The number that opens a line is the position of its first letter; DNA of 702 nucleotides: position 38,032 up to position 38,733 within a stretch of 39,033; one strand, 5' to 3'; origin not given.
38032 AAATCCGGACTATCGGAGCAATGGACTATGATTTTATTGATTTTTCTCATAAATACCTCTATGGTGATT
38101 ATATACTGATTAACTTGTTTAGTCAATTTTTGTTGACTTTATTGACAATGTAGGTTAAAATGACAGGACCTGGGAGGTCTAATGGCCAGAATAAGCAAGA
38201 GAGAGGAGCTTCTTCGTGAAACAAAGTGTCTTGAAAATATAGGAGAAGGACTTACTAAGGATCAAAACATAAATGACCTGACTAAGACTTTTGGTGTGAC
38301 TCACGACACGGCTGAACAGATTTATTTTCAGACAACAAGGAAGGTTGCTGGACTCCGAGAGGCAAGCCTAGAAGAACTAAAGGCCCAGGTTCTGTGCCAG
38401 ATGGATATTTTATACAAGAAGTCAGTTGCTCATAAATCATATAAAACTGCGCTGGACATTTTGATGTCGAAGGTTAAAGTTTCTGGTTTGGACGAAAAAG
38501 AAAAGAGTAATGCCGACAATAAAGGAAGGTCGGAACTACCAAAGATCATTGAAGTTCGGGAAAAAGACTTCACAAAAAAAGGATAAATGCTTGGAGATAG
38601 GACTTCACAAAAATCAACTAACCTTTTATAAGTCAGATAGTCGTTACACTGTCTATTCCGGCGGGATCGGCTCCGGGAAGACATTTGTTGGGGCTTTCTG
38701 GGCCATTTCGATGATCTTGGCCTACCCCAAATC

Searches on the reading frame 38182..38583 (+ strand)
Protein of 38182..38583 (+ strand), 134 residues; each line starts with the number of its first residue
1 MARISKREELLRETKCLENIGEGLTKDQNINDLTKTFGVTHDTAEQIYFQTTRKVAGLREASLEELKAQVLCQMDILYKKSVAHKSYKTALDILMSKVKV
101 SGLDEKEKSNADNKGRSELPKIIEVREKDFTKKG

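Call 14: search_protein_families(library=pfam, proteins=[window:38182-38583:+], max_evalue=0.1)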
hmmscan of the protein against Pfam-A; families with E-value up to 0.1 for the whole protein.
window:38182-38583:+ (134 aa): 1 family
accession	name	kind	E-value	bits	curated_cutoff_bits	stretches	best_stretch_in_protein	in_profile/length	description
PF12422.13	Condensin2nSMC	-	0.047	14.2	27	1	45-105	52-112/149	Condensin II non structural maintenance of chromosomes subunit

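Call 15: search_protein_families(library=phrogs, proteins=[window:38182-38583:+], max_evalue=0.1)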
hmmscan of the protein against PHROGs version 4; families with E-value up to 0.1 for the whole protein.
window:38182-38583:+ (134 aa): 2 families
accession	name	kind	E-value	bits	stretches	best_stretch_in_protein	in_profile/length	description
phrog_2691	-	tail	0.0057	16.6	1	3-53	7-57/458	tail fiber protein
phrog_30981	-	unknown function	0.07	13.6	1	13-110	4-104/302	-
